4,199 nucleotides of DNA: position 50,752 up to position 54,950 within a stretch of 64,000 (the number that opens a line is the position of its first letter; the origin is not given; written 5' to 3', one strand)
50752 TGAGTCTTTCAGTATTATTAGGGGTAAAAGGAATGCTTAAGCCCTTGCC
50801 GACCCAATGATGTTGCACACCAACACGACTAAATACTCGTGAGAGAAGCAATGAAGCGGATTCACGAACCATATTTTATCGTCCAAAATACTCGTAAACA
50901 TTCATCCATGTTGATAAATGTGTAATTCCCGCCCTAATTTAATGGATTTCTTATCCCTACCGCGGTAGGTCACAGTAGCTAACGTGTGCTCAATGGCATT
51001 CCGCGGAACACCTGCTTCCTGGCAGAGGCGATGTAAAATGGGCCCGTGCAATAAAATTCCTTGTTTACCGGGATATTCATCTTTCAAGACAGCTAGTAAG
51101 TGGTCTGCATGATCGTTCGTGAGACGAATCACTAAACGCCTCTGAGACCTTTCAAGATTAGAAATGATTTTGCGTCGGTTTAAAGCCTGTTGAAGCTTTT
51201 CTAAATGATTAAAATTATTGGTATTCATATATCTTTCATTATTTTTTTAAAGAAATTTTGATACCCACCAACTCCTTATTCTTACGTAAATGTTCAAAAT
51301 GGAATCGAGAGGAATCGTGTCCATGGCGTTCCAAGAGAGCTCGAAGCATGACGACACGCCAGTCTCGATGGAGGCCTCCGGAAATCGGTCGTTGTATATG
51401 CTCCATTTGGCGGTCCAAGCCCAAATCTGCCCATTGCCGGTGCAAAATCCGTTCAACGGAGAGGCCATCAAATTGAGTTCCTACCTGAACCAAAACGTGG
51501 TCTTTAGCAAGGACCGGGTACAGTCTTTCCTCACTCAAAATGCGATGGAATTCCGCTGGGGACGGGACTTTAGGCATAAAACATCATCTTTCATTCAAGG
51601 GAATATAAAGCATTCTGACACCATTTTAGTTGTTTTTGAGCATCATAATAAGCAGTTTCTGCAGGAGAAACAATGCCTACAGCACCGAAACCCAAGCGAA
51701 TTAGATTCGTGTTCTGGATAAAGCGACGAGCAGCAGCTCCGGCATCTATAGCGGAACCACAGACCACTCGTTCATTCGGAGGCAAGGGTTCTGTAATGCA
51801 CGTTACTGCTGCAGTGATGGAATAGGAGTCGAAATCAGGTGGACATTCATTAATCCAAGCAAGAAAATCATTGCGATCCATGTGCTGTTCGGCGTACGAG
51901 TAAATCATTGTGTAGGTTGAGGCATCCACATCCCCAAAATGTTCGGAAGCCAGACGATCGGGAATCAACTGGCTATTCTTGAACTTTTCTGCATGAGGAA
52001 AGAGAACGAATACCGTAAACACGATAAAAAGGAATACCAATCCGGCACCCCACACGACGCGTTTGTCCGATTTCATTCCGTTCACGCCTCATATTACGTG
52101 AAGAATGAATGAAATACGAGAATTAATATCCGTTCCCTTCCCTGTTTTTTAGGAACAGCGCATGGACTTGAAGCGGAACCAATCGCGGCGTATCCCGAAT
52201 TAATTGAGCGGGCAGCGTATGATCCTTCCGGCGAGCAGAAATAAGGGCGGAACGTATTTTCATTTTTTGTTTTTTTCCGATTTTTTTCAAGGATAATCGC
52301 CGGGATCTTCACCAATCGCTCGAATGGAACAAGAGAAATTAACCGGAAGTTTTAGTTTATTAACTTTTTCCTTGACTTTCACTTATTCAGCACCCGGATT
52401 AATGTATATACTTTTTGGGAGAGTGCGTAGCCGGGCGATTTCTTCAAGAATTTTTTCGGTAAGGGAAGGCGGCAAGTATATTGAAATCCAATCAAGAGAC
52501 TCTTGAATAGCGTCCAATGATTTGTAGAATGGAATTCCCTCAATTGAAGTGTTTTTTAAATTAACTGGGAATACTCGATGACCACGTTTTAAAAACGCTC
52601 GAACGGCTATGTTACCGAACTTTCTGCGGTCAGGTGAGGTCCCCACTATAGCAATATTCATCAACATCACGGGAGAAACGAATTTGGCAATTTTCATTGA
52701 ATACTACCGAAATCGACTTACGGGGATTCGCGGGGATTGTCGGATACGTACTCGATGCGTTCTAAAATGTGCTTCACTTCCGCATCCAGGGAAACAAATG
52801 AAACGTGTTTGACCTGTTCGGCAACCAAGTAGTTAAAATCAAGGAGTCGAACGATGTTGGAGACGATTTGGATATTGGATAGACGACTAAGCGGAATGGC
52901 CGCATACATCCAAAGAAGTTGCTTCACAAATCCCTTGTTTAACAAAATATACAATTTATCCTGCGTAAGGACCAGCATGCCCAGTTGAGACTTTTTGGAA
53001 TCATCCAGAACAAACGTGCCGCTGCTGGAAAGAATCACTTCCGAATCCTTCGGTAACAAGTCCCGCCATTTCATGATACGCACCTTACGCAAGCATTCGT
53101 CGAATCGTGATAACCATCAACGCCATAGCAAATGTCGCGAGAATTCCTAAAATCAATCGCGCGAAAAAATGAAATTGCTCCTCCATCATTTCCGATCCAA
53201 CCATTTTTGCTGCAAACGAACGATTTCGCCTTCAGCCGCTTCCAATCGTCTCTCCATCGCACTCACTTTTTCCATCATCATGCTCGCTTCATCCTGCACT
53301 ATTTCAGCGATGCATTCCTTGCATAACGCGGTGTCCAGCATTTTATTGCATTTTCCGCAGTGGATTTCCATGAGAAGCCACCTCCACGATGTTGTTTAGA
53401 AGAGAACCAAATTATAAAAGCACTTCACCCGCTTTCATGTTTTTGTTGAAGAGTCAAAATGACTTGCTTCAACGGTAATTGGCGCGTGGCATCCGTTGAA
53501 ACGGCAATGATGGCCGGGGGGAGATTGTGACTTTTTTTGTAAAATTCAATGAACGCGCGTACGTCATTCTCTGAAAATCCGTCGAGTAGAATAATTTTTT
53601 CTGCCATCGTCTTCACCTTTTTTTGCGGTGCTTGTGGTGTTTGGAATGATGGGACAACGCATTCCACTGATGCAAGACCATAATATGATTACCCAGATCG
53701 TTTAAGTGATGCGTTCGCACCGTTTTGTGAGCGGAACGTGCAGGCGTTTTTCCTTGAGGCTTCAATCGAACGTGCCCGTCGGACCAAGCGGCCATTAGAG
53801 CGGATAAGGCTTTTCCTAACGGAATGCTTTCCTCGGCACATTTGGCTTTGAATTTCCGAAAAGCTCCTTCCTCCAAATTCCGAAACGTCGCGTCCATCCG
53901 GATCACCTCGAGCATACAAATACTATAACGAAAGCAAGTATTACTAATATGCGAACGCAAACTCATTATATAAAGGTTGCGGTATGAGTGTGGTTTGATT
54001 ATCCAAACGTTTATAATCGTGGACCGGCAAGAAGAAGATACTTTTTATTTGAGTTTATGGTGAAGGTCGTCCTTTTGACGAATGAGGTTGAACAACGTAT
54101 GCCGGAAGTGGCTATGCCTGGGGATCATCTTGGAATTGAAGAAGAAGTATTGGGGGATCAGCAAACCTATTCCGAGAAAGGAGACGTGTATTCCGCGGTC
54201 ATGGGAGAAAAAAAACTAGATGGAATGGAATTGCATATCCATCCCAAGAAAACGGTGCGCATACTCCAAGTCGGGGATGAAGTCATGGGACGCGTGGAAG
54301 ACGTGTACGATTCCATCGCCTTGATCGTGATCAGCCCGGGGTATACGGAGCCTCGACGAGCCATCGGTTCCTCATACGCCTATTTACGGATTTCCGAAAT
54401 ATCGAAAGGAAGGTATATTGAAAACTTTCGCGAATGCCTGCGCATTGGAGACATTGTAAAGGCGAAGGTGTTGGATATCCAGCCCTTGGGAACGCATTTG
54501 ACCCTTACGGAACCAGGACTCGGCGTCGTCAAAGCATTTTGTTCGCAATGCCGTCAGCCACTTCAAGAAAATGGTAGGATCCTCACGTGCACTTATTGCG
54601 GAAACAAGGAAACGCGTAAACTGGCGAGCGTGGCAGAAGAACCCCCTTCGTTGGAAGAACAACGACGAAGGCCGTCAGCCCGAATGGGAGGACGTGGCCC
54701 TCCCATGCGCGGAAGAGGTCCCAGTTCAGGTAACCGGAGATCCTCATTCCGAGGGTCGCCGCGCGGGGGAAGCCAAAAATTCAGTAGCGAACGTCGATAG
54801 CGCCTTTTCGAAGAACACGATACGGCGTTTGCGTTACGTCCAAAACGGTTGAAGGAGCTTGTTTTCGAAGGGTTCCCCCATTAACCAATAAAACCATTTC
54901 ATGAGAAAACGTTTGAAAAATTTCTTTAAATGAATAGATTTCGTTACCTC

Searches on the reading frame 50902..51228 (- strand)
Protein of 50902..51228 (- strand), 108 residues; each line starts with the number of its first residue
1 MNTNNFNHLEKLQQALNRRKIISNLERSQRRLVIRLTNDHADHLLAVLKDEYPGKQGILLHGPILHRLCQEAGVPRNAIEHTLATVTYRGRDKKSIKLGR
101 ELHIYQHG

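Call 12: search_protein_families(library=pfam, max_evalue=0.01, proteins=[window:50902-51228:-])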
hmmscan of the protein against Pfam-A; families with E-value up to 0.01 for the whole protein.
window:50902-51228:- (108 aa): 0 families

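Call 28: search_protein_families(library=phrogs, max_evalue=0.1, proteins=[window:50902-51228:-])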
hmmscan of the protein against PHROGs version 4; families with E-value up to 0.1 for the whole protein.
window:50902-51228:- (108 aa): 1 family
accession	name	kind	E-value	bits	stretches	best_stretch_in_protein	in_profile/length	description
phrog_31245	-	unknown function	0.049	14.4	0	86-104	40-58/64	-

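Call 29: search_protein_families(library=pfam, max_evalue=10, proteins=[window:50902-51228:-])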
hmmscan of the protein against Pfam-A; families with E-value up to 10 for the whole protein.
window:50902-51228:- (108 aa): 1 family
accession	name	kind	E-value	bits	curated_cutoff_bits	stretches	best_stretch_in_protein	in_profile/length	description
PF13598.12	DUF4139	-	0.22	11.7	31.8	1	10-53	111-154/205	Domain of unknown function (DUF4139)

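Call 43: predict_structure(alignment_id=A1)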
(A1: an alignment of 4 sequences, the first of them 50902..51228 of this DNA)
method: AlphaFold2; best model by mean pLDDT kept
length: 108 residues; sequences in the alignment: 4
mean_pLDDT: 51.4   pTM: 0.26
mean pLDDT of the five models: 51.4, 48.9, 45.8, 44.3, 42.2
residues with pLDDT >= 90: 0; 70-90: 9; 50-70: 50; < 50: 49
segments of 3 or more residues with pLDDT < 50: 55-63, 76-108
pLDDT, mean of each block of 10 residues (from residue 1): 66 69 56 50 54 47 50 49 36 43 42
secondary structure, 60 per line:
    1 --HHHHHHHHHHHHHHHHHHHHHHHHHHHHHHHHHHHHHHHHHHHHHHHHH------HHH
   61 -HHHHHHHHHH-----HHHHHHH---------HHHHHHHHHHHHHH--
elements in order: H3-51 H62-71 H77-83 H93-106
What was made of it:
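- On Transcription-factor operator (dimeric binder) / local regulon: The AF2 model of the small ORF 50902-51228 is unusable (pLDDT 51; call 43).
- Tried and rejected: The AF2 model is unusable (pLDDT 51; call 43), so no fold search was run.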

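Call 49: search_protein_families(library=padloc, max_evalue=0.01, proteins=[window:50902-51228:-])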
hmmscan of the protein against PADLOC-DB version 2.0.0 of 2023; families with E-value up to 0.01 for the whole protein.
window:50902-51228:- (108 aa): 0 families

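Call 63: search_protein_families(library=ncbifam, max_evalue=1, proteins=[window:50902-51228:-])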
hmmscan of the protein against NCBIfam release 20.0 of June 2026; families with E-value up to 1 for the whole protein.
window:50902-51228:- (108 aa): 0 families

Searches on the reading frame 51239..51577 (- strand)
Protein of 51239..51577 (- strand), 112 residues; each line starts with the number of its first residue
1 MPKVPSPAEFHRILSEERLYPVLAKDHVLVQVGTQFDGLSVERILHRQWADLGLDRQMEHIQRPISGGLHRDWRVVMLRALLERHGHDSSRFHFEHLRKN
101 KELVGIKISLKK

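Call 12: search_protein_families(library=pfam, max_evalue=0.01, proteins=[window:51239-51577:-])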
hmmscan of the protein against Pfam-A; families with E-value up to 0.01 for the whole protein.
window:51239-51577:- (112 aa): 0 families

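Call 28: search_protein_families(library=phrogs, max_evalue=0.1, proteins=[window:51239-51577:-])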
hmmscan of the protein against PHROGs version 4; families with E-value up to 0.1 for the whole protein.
window:51239-51577:- (112 aa): 0 families

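Call 29: search_protein_families(library=pfam, max_evalue=10, proteins=[window:51239-51577:-])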
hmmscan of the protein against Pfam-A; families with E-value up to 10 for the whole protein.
window:51239-51577:- (112 aa): 1 family
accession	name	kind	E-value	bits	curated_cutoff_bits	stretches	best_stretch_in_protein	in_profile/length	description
PF18349.7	PAZ_4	-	0.18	12.2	25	1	78-104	44-70/93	PAZ domain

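Call 49: search_protein_families(library=padloc, max_evalue=0.01, proteins=[window:51239-51577:-])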
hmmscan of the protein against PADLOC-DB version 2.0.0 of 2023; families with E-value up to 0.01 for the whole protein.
window:51239-51577:- (112 aa): 0 families

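Call 63: search_protein_families(library=ncbifam, max_evalue=1, proteins=[window:51239-51577:-])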
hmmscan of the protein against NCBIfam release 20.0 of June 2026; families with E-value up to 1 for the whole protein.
window:51239-51577:- (112 aa): 0 families

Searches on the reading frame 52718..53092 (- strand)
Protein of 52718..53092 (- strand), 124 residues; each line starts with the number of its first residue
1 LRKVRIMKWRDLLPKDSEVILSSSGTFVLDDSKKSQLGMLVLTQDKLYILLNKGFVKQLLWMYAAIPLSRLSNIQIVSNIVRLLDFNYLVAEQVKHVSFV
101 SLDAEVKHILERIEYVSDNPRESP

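Call 12: search_protein_families(library=pfam, max_evalue=0.01, proteins=[window:52718-53092:-])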
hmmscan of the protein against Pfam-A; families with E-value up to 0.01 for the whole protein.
window:52718-53092:- (124 aa): 1 family
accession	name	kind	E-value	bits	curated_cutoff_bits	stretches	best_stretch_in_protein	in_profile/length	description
PF23142.2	PH_PLEKHM2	-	0.0037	17.6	22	1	35-116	45-123/140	PLEKHM2 PH domain-like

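Call 48: search_protein_families(library=pfam, max_evalue=0.001, proteins=[window:52718-53092:-])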
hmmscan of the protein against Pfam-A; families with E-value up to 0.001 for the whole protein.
window:52718-53092:- (124 aa): 0 families

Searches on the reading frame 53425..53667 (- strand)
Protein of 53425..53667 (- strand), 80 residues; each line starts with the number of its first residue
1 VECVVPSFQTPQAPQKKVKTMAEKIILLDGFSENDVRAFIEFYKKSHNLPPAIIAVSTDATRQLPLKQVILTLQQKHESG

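Call 12: search_protein_families(library=pfam, max_evalue=0.01, proteins=[window:53425-53667:-])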
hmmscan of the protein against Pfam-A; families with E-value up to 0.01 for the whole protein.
window:53425-53667:- (80 aa): 1 family
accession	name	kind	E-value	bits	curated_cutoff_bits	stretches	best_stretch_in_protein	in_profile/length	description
PF12646.12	DUF3783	-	6.2e-05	23.3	27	1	24-78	1-54/56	Domain of unknown function (DUF3783)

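Call 63: search_protein_families(library=ncbifam, max_evalue=1, proteins=[window:53425-53667:-])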
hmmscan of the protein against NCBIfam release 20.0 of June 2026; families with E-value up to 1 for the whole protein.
window:53425-53667:- (80 aa): 0 families

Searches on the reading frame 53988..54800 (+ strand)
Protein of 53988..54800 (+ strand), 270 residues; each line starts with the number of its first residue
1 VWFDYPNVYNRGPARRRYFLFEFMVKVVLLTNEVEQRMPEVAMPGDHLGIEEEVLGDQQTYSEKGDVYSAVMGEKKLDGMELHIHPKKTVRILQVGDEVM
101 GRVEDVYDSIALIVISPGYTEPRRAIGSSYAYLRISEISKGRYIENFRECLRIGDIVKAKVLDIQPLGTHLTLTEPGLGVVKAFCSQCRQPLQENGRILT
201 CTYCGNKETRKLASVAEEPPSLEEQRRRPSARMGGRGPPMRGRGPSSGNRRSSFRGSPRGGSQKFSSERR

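Call 48: search_protein_families(library=pfam, max_evalue=0.001, proteins=[window:53988-54800:+])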
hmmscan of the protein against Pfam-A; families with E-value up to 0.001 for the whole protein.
window:53988-54800:+ (270 aa): 0 families

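Call 63: search_protein_families(library=ncbifam, max_evalue=1, proteins=[window:53988-54800:+])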
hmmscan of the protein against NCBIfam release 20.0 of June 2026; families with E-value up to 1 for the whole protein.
window:53988-54800:+ (270 aa): 21 families
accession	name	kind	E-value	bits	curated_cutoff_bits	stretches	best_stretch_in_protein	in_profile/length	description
NF034126.3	PRK09521.1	equivalog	8e-43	146.3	90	1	41-215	2-177/180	exosome complex RNA-binding protein Csl4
NF003181.1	PRK04163.1-1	equivalog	9e-11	41.4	200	1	41-182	4-139/221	exosome complex RNA-binding protein Rrp4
NF005973.0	PRK08059.1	equivalog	0.00012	22.2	148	1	133-166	35-67/123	S1 domain-containing post-transcriptional regulator GSP13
NF040579.1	S1_dom_CvfD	subfamily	0.00032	20.9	117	1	134-172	32-69/113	CvfD/Ygs/GSP13 family RNA-binding post-transcriptional regulator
NF006363.0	PRK08582.1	equivalog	0.0011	19.2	171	1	133-166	33-65/140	S1 domain-containing RNA-binding protein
NF004952.0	PRK06299.1-2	equivalog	0.0017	16.8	524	1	86-166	209-277/580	30S ribosomal protein S1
NF005573.0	PRK07252.1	equivalog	0.0033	17.4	183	1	131-166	29-63/120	S1 RNA-binding domain-containing protein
NF005208.0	PRK06676.1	equivalog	0.0057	15.7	368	1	134-173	307-345/391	30S ribosomal protein S1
TIGR03591.1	polynuc_phos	equivalog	0.011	14.2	525.05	1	87-168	610-680/689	polyribonucleotide nucleotidyltransferase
NF000907.0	PRK00087.1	equivalog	0.014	13.6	624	1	93-167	561-624/671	bifunctional 4-hydroxy-3-methylbut-2-enyl diphosphate reductase/30S ribosomal protein S1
NF040578.1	S1_dom_Ygs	exception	0.017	15.2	175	1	132-168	34-69/122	S1 domain-containing post-transcriptional regulator Ygs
NF008805.1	PRK11824.1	equivalog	0.018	13.4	471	1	65-167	584-673/683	polyribonucleotide nucleotidyltransferase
NF004953.0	PRK06299.1-3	equivalog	0.019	13.2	720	1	85-171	287-364/580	30S ribosomal protein S1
NF003065.0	PRK03987.1-5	equivalog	0.023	14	432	1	96-166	10-71/266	translation initiation factor IF-2 subunit alpha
NF003062.0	PRK03987.1-1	equivalog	0.03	13.5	213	1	92-166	8-73/264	translation initiation factor IF-2 subunit alpha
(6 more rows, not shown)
